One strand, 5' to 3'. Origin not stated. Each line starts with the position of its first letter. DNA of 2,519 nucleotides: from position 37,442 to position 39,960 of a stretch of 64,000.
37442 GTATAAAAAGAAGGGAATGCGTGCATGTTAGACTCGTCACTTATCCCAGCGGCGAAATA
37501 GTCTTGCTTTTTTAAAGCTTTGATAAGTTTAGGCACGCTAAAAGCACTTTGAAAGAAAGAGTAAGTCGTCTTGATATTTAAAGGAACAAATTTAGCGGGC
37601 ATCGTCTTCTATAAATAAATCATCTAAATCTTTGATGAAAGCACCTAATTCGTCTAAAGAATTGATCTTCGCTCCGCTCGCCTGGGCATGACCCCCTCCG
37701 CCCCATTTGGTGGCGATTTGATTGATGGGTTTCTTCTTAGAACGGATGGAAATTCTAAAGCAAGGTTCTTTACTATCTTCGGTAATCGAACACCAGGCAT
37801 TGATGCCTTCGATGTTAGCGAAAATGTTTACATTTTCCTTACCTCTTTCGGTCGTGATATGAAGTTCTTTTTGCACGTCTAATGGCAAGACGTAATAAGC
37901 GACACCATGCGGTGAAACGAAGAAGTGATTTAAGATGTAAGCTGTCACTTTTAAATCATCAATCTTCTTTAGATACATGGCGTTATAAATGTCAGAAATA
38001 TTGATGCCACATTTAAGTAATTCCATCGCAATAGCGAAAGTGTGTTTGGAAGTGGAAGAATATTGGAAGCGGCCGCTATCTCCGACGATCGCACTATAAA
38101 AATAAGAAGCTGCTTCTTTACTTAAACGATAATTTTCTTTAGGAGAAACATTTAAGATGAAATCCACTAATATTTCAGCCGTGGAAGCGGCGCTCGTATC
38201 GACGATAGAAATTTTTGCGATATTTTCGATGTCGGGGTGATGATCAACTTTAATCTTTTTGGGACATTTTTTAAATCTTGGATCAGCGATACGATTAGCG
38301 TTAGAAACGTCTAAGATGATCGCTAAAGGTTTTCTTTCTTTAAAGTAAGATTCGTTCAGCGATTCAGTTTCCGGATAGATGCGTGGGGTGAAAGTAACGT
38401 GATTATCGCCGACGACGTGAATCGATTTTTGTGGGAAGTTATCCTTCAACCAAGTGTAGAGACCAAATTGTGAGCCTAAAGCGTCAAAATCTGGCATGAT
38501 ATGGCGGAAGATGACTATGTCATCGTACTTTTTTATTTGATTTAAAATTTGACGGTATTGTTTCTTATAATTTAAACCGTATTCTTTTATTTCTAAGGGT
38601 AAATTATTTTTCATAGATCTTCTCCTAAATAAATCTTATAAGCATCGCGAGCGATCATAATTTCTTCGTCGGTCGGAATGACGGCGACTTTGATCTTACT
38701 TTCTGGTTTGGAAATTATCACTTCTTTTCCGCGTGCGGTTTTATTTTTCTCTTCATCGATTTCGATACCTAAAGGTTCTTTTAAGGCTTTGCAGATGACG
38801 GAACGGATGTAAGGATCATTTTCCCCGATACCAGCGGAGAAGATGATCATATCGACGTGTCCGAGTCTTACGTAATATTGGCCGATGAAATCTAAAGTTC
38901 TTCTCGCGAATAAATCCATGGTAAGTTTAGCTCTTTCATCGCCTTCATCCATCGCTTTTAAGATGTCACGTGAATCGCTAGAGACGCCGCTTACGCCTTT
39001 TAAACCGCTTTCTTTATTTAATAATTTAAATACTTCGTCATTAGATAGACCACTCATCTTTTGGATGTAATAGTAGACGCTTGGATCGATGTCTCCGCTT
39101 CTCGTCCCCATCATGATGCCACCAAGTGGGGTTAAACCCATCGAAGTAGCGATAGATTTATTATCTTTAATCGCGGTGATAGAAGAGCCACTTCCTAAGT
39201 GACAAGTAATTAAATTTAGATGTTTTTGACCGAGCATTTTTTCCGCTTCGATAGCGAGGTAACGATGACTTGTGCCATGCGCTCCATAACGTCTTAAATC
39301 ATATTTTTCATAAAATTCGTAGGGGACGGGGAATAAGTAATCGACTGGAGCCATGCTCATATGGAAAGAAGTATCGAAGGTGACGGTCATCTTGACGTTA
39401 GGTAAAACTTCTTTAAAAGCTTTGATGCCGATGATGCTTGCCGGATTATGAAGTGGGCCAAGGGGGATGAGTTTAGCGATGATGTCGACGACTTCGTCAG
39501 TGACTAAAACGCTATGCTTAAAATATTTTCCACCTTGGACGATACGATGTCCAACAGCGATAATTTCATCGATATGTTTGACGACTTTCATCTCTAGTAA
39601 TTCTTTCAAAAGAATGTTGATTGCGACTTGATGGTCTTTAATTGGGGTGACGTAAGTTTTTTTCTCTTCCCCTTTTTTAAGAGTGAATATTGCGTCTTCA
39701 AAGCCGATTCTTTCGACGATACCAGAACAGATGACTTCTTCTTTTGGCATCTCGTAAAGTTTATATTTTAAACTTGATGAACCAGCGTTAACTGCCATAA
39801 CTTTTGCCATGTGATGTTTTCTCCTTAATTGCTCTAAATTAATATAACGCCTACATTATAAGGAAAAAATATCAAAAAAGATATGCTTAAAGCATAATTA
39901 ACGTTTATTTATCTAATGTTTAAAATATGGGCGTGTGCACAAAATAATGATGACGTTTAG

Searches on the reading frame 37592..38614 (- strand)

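Call 24: search_protein_families(library=pfam, proteins=[window:37592-38614:-], max_evalue=0.00001)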
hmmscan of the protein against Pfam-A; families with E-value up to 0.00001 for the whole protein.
window:37592-38614:- (340 aa): 2 families
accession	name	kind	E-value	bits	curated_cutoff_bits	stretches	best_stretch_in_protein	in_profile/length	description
PF01368.27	DHH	-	4.1e-15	56.6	28.1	1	33-176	2-125/125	DHH family, N-terminal domain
PF02272.25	DHHA1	-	1e-09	39.2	25.9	1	260-334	20-100/102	DHHA1 domain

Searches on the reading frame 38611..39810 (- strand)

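Call 65: search_protein_families(library=pfam, proteins=[window:38611-39810:-], max_evalue=0.00001)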
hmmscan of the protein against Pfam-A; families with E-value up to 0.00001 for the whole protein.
window:38611-39810:- (399 aa): 1 family
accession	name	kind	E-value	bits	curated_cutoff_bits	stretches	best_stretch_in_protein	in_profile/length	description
PF00871.23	Acetate_kinase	-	2.1e-146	488.1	22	1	3-388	1-392/392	Acetokinase family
